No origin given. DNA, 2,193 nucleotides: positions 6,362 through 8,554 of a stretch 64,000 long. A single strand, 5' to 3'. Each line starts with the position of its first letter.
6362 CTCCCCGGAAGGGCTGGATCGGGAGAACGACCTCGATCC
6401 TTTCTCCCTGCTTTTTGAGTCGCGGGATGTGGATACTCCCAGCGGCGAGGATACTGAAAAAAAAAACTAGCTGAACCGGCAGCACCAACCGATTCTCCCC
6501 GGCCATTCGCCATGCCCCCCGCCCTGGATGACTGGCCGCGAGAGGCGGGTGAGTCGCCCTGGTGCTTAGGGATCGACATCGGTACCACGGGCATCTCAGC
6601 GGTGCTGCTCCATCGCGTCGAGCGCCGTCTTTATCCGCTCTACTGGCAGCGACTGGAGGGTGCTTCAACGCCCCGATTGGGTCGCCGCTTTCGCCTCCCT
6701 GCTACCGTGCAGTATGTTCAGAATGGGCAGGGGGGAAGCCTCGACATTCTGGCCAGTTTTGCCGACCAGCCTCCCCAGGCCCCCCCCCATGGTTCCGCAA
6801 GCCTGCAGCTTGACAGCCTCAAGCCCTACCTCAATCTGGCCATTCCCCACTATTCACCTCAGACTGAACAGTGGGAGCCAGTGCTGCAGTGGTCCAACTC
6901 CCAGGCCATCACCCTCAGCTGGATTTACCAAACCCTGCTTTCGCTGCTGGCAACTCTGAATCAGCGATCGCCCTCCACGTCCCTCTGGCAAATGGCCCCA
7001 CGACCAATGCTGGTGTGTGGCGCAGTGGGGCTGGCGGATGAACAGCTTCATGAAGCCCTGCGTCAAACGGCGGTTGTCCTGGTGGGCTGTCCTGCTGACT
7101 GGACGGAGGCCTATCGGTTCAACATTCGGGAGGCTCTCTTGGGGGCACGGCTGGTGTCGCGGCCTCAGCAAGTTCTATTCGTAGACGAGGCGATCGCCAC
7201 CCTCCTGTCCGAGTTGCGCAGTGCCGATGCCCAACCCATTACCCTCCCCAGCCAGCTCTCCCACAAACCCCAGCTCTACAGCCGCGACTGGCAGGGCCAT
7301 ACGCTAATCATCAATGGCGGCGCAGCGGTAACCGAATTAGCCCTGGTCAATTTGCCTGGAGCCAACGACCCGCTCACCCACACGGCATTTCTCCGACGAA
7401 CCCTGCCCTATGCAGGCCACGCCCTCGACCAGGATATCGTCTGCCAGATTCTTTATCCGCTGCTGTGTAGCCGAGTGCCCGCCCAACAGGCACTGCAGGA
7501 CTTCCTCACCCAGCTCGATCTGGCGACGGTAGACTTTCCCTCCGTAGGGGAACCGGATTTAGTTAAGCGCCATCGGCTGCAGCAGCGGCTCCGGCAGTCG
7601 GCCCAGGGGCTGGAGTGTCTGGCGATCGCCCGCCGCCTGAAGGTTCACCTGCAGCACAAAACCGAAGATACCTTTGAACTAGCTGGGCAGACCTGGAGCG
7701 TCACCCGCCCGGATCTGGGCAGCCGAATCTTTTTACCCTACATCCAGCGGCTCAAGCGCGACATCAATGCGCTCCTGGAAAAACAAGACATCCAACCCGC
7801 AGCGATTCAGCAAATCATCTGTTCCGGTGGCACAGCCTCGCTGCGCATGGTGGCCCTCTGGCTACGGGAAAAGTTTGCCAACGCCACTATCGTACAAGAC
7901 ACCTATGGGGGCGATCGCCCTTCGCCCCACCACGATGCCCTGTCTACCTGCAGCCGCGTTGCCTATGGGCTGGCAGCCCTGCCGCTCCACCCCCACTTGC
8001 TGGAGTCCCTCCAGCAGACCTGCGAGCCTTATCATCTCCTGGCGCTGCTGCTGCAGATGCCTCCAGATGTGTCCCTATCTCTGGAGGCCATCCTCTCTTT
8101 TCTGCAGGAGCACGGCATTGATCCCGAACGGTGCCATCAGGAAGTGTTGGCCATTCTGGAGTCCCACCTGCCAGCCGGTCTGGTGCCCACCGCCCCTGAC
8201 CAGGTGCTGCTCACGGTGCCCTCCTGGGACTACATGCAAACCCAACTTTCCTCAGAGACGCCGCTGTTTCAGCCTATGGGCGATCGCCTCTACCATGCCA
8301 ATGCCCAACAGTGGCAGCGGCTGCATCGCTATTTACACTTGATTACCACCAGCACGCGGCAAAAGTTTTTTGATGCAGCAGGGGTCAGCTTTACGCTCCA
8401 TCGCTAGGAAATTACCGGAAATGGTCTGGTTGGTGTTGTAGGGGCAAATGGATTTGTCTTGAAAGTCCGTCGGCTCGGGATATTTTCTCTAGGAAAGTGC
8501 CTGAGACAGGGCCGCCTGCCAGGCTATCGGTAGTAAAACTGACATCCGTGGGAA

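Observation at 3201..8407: Unassigned two-gene module: coiled-coil, extremely acidic 1089-aa protein plus divergent actin/Hsp70-fold ATPase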

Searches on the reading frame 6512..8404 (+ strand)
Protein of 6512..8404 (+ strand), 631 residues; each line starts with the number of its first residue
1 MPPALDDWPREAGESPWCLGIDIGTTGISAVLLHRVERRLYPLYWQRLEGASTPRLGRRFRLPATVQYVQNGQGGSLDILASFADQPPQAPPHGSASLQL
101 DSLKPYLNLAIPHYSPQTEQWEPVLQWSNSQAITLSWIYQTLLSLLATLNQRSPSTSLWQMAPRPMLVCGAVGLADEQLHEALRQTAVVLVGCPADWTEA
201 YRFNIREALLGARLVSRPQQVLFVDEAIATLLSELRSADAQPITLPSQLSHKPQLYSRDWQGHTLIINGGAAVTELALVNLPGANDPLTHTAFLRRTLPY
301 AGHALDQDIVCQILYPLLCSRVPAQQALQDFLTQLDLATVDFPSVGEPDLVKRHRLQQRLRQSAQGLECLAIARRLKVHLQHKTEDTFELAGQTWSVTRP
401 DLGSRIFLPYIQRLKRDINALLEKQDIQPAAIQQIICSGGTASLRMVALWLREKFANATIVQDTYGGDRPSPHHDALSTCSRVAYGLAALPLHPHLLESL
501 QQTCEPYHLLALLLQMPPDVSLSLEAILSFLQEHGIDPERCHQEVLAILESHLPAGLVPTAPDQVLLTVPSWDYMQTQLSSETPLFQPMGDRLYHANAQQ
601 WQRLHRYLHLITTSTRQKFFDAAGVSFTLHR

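Call 3: search_protein_families(library=pfam, proteins=[window:6512-8404:+], max_evalue=1)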
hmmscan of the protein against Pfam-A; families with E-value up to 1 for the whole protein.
window:6512-8404:+ (631 aa): 1 family
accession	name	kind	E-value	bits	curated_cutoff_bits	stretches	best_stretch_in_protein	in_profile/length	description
PF00012.26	HSP70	-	0.36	9.4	20.6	1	347-455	243-350/599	Hsp70 protein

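Call 4: search_protein_families(library=ncbifam, proteins=[window:6512-8404:+], max_evalue=1)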
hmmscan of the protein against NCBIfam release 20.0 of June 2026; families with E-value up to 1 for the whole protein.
window:6512-8404:+ (631 aa): 2 families
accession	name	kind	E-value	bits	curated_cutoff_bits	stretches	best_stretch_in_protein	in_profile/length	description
TIGR01991.1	HscA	equivalog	0.018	13.6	708.55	1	352-460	232-342/600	Fe-S protein assembly chaperone HscA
NF003520.0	PRK05183.1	subfamily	0.072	11.5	620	1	350-457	250-359/621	Fe-S protein assembly chaperone HscA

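Call 5: search_solved_structures(query=window:6512-8404:+, max_evalue=10, show_alignments=2)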
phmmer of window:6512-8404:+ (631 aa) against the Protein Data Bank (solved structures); distinct sequences matched with E-value up to 10: 0.

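Call 6: find_homologous_proteins(query=window:6512-8404:+)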
Query window:6512-8404:+ (631 aa): 185 proteins with E <= 0.001 among 8000 candidates; the best 120 are listed.
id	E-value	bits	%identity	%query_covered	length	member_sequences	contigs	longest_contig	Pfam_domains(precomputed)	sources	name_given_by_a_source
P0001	0.0e+0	1436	100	100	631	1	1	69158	-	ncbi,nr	ncbi:MAG: hypothetical protein VKK04_26895 [Synechococcales bacterium]|nr:hypothetical protein [Syne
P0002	0.0e+0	1075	74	100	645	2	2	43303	-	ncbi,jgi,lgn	ncbi:MAG: hypothetical protein ACFB8W_06010 [Elainellaceae cyanobacterium]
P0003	8.7e-156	538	44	100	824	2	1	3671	-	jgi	jgi:hypothetical protein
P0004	1.0e-155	538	45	98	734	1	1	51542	-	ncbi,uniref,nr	ncbi:hypothetical protein IQ268_24425 [Oculatella sp. LEGE 06141]|uniref:hypothetical protein n=1 Ta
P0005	1.7e-152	527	44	98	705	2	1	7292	-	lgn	-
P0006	2.3e-152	527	43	98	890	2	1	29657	-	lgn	-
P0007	8.2e-150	518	43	98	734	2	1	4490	-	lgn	-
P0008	3.3e-148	513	45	96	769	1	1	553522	-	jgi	jgi:hypothetical protein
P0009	3.7e-146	506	41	98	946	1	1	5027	-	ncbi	-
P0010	4.4e-146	506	42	97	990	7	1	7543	-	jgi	-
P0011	5.5e-145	502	44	98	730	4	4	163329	-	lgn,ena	-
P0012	2.8e-144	500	43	96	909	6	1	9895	-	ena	-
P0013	5.3e-144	499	45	97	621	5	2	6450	-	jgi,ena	-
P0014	2.3e-142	494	45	97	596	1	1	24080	-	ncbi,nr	ncbi:MAG: hypothetical protein HC781_07895 [Leptolyngbyaceae cyanobacterium CSU_1_4]|nr:hypothetical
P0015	2.2e-141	491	43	98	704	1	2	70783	-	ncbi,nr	ncbi:hypothetical protein C7B61_17035 [filamentous cyanobacterium CCP1]|nr:hypothetical protein C7B7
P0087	3.0e-114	401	39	98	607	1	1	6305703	-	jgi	jgi:hypothetical protein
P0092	2.1e-113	398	38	97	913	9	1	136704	-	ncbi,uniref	ncbi:hypothetical protein, partial [Nostoc sp.]|uniref:hypothetical protein n=1 Tax=Nostoc sp. TaxID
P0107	2.0e-106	375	39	94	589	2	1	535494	-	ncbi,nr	ncbi:hypothetical protein FDUTEX481_07313 [Tolypothrix sp. PCC 7601]|nr:hypothetical protein FDUTEX4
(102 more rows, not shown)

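Call 9: find_related_loci(query=window:6512-8404:+, collection=genome_contigs, flank=10000)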
Query window:6512-8404:+ (631 aa) in genome_contigs; peptide patterns used: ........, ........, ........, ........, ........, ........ (x = any residue, [..] = any of these).
32 stretches matched a pattern; 9 encode a relative of the query (tblastn E <= 1e-3); 9 distinct loci.
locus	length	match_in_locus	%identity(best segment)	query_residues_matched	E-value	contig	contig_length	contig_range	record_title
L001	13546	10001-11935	74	1-631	0e+0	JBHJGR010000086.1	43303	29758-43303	MAG: Elainellaceae cyanobacterium isolate sb_S4C509_1 S4Ck141_385650, whole genome shotgun sequence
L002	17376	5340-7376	43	8-619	1e-158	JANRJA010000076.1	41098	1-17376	MAG: Oculatellaceae cyanobacterium bins.114 k141_2000136, whole genome shotgun sequence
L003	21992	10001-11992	43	12-628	1e-153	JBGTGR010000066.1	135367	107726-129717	MAG: Elainellales cyanobacterium isolate JTS-RE22 k141_6175183, whole genome shotgun sequence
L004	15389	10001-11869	43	11-619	1e-140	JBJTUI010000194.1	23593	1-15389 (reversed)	MAG: Elainella sp. isolate samp_4445_semibin_379 samp_4445_286618, whole genome shotgun sequence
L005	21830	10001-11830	44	12-619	2e-140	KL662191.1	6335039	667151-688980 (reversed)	Leptolyngbya sp. JSC-1 genomic scaffold Osccy1DRAFT_CYJSC1_DRAF_scaffold00069.1, whole genome shotgun sequence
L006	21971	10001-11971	42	3-619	6e-136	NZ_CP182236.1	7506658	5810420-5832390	Egbenema sp. FJBBOT/2019 chromosome, complete genome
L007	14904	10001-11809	41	17-619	4e-118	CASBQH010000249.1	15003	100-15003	MAG: uncultured cyanobacterium isolate PMM_0073 genome assembly, contig: PMM_0073_000000000249, whole genome shotgun seq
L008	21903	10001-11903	43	6-619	2e-135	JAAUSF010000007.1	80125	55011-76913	MAG: Cyanobacteria bacterium RU_5_0 NODE_56_length_80125_cov_22.036376, whole genome shotgun sequence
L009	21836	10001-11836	42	2-627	7e-126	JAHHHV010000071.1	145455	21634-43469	MAG: Pegethrix bostrychoides GSE-TBD4-15B scaffold_63_c1, whole genome shotgun sequence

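Call 14: find_encoding_contigs(protein=P0107, flank=8000, max_places=2)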
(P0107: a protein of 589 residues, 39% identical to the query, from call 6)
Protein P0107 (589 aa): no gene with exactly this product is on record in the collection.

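Call 15: find_encoding_contigs(protein=P0087, flank=8000, max_places=2)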
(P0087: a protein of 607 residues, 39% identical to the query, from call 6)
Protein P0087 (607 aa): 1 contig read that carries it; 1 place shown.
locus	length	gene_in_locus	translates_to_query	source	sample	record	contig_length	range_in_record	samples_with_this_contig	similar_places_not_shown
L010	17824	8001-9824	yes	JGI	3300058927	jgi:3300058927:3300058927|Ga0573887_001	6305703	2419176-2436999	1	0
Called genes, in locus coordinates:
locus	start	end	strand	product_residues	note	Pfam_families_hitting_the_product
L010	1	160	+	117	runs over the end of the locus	PF02311:AraC_binding, PF07883:Cupin_2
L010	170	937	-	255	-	PF00512:HisKA, PF02518:HATPase_c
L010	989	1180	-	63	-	-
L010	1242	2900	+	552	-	PF02541:Ppx-GppA, PF21447:Ppx-GppA_III, PF01966:HD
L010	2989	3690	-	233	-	PF00027:cNMP_binding, PF12802:MarR_2 (faint), PF13545:HTH_Crp_2, PF01047:MarR, PF13412:HTH_24 (faint), PF00325:Crp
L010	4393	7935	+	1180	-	-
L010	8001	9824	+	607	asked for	-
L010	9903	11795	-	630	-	PF00395:SLH (weak), PF04966:OprB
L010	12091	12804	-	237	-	PF00392:GntR, PF07729:FCD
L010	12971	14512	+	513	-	PF00578:AhpC-TSA, PF08534:Redoxin (weak), PF01436:NHL (faint), PF13905:Thioredoxin_8, PF21959:DUF6923 (faint)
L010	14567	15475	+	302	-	PF00528:BPD_transp_1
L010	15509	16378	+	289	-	PF00528:BPD_transp_1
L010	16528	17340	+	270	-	PF20772:TACO1_YebC_N, PF01709:Transcrip_reg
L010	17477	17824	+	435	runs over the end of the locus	PF00375:SDF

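Call 17: find_encoding_contigs(protein=P0092, flank=8000, max_places=2)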
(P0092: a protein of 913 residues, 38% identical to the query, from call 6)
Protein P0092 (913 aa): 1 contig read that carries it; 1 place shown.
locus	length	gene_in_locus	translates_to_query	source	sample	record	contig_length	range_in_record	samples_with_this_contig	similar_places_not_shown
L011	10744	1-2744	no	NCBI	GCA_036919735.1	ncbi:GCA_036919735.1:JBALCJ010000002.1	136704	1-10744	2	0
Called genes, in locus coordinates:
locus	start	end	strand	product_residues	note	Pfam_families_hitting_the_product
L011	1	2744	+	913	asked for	?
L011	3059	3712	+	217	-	PF02397:Bac_transf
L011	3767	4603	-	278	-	PF00528:BPD_transp_1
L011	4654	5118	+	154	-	-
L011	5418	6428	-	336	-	PF00199:Catalase (faint)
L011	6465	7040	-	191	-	PF01812:5-FTHF_cyc-lig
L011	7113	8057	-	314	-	PF01073:3Beta_HSD (weak), PF01370:Epimerase, PF02719:Polysacc_synt_2 (faint), PF13460:NAD_binding_10 (faint), PF16363:GDP_Man_Dehyd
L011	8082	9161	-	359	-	PF01370:Epimerase, PF16363:GDP_Man_Dehyd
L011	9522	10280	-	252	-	PF02397:Bac_transf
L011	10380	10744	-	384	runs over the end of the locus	PF13439:Glyco_transf_4, PF00534:Glycos_transf_1, PF13692:Glyco_trans_1_4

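Call 22: predict_structure(alignment_id=A1)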
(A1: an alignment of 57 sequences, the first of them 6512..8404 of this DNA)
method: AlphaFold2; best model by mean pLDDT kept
length: 631 residues; sequences in the alignment: 57
mean_pLDDT: 88.6   pTM: 0.91
mean pLDDT of the five models: 88.6, 86.8, 86.8, 85.9, 85.5
residues with pLDDT >= 90: 461; 70-90: 98; 50-70: 51; < 50: 21
segments of 3 or more residues with pLDDT < 50: 1-10, 466-468, 628-631
pLDDT, mean of each block of 10 residues (from residue 1): 39 81 93 97 89 71 87 79 71 74 93 96 95 94 94 64 78 95 95 94 97 93 96 94 90 75 96 96 89 95 97 96 83 95 95 96 95 93 94 95 96 97 97 94 89 96 64 61 96 92 88 94 97 91 93 89 95 92 90 94 95 92 53 38
secondary structure, 60 per line:
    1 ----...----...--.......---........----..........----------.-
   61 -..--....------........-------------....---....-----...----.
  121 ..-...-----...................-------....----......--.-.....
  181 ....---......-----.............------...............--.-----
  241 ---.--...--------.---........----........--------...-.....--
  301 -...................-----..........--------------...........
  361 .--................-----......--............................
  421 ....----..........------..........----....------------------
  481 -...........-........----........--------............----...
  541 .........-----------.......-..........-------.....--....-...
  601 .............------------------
elements in order: E17-23 E27-34 E39-48 E66-69 E76-78 H79-83 E97-100 H104-107 E113-115 E120-122 E124-126 E132-134 H135-150 H158-161 E166-171 H176-184 E188-193 H199-211 E221-225 H226-232 E262-269 E274-281 E294-298 H302-320 H326-335 H350-361 H364-379 E385-390 E393-398 H399-424 E432-438 H445-454 E459-462 H482-492 H494-501 H506-513 H524-533 H538-549 H561-566 H569-578 E586-590 E593-596 H598-613

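Call 25: fold_search(model_id=the predicted structure, library=pdb)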
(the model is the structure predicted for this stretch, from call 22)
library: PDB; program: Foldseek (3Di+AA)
matches with E <= 10: 925; with E <= 0.001: 296
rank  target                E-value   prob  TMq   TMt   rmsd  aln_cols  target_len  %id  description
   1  5oby                  1.1e-11  1.00  0.39  0.63   8.3       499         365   12  Mycoplasma genitalium DnaK-NBD in complex with AMP-PNP (released 2018-05-09)
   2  6w6e_I                1.6e-11  1.00  0.38  0.63   7.7       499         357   14  The Mycobacterium tuberculosis ClpB disaggregase hexamer structure with a locally refined ClpB middle domain and a Dna (released 2021-05-26)
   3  4jn4_A                1.6e-11  1.00  0.40  0.42   8.1       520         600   12  Allosteric opening of the polypeptide-binding site when an Hsp70 binds ATP (released 2013-05-29)
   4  5obv                  1.8e-11  1.00  0.39  0.46   8.4       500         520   12  Mycoplasma genitalium DnaK deletion mutant lacking SBDalpha in complex with ADP and Pi. (released 2018-05-09)
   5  9a5j_A                1.9e-11  1.00  0.39  0.40   8.4       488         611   14  Integrative model of DNAK-GUDB by crosslinking MS and deep learning (released 2024-09-18)
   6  5obw                  2.1e-11  1.00  0.41  0.65   7.1       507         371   12  Mycoplasma genitalium DnaK-NBD in complex with ATP (released 2018-05-09)
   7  3c7n_B                2.1e-11  1.00  0.38  0.43   8.6       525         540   12  Structure of the Hsp110:Hsc70 Nucleotide Exchange Complex (released 2008-05-27)
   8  7x3k_B                3.9e-11  1.00  0.42  0.50   7.5       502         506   13  Cryo-EM structure of RAC in the State C2 RNC-RAC complex (released 2022-06-29)
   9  7kru_B                4.5e-11  1.00  0.43  0.49   6.7       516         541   12  Stimulating state of a truncated Hsp70 DnaK fused with a substrate peptide (released 2021-09-15)
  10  3kvg_A                5.2e-11  1.00  0.40  0.62   7.7       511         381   14  Crystal structure of the N-terminal domain of Hsp70 (cgd2_20) from Cryptosporidium parvum in complex with AMPPNP (released 2010-01-19)
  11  5obu                  5.5e-11  1.00  0.40  0.47   7.1       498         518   13  Mycoplasma genitalium DnaK deletion mutant lacking SBDalpha in complex with AMPPNP. (released 2018-05-09)
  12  6ha7_B                5.5e-11  1.00  0.40  0.62   7.8       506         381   14  Crystal structure of the BiP NBD and MANF complex (released 2019-02-06)
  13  5mb9_B                6.4e-11  1.00  0.42  0.52   7.5       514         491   13  Crystal structure of the eukaryotic ribosome associated complex (RAC), a unique Hsp70/Hsp40 pair (released 2016-12-28)
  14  7rax                  6.7e-11  1.00  0.40  0.61   8.4       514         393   13  ATP-binding state of the nucleotide-binding domain of Hsp70 DnaK mutant T199A (released 2023-07-05)
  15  7kru_A                7.0e-11  1.00  0.43  0.50   6.8       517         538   12  Stimulating state of a truncated Hsp70 DnaK fused with a substrate peptide (released 2021-09-15)
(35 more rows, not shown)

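Call 37: find_related_loci(query=A1, collection=metagenome_contigs, flank=10000)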
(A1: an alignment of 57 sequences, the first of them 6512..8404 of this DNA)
Query A1 (631 aa) in metagenome_contigs; peptide patterns used: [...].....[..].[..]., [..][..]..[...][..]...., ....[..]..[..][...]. (x = any residue, [..] = any of these).
398 stretches matched a pattern; 261 encode a relative of the query (tblastn E <= 1e-3); the best 80 are kept; 80 distinct loci.
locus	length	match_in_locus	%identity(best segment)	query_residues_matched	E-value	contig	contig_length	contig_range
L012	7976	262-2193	43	11-628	2e-154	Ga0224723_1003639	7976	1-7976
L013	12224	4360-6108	45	9-619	2e-151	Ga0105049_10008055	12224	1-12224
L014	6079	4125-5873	45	9-619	6e-152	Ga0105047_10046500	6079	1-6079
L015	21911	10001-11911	42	14-627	8e-145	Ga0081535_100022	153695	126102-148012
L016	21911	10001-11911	42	14-627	8e-145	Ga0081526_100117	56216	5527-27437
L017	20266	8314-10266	41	2-629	1e-144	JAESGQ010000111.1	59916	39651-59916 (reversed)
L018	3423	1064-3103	42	10-619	2e-150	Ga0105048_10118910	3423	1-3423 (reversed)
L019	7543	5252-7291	42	10-619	1e-144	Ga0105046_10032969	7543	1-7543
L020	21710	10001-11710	44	17-619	1e-143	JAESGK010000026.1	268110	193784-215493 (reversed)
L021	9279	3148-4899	44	2-619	9e-143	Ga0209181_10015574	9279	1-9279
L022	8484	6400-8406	42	16-619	1e-142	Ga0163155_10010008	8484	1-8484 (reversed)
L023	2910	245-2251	43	16-619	8e-150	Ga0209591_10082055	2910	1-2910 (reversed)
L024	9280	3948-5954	42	16-619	2e-141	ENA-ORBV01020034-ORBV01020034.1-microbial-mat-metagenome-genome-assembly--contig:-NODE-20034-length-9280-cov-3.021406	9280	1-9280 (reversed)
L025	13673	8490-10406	42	17-630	4e-141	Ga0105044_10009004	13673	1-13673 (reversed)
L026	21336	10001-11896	40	17-619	9e-131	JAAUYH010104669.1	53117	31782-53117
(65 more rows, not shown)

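Call 76: search_protein_families(library=pfam, alignment_id=A1, max_evalue=0.1)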
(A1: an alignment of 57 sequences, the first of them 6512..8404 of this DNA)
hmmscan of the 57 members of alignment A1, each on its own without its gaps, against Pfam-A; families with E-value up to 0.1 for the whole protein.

A. member 1, window:6512-8404:+ (631 aa): 0 families

B. families by the number of members that match (of 57 scanned): 9 families
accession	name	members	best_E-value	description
PF11104.14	PilM_2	45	6.5e-06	Type IV pilus assembly protein PilM;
PF00012.26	HSP70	15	0.00022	Hsp70 protein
PF01869.26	BcrAD_BadFG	7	0.0028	BadF/BadG/BcrA/BcrD ATPase family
PF06723.19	MreB_Mbl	3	0.0091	MreB/Mbl protein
PF17651.6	Raco_middle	3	0.014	RACo middle region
PF16678.12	UBA_HOIP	1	5e-06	HOIP UBA domain pair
PF00360.26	PHY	1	0.028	Phytochrome region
PF09413.15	DUF2007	1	0.032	Putative prokaryotic signal transducing protein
PF00370.27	FGGY_N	1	0.056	FGGY family of carbohydrate kinases, N-terminal domain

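Call 101: search_solved_structures(query=A1, max_evalue=1)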
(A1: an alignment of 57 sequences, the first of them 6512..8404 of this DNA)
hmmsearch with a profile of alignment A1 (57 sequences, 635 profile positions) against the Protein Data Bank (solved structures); distinct sequences matched with E-value up to 1: 12.
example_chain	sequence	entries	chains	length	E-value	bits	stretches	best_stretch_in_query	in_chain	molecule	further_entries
5eox_A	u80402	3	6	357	0.0032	19.1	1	405-474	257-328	Type 4 fimbrial biogenesis protein PilM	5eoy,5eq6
5eou_A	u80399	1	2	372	0.0034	19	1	405-474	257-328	Type 4 fimbrial biogenesis protein PilM,Type 4 fimbrial biogenesis protein PilN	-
8w1m_A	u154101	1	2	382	0.02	16.4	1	372-460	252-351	Chaperone protein DnaK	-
9dvi_B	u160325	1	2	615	0.021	16.4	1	372-460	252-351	Chaperone protein DnaK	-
2qxl_A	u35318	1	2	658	0.022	16.3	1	372-455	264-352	Heat shock protein homolog SSE1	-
3d2e_A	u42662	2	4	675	0.022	16.3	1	372-455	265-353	Heat shock protein homolog SSE1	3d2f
3c7n_A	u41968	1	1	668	0.023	16.3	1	372-455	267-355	Heat shock protein homolog SSE1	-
4gni_A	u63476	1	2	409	0.46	11.9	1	419-466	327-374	Putative heat shock protein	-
7z3n_D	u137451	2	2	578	0.74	11.3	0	419-466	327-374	Putative heat shock protein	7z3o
6sr6_A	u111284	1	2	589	0.76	11.2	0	419-466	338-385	Putative heat shock protein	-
5mb9_A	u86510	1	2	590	0.76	11.2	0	419-466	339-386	Putative heat shock protein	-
5vm1_A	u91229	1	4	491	0.98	10.9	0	15-41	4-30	Xylulokinase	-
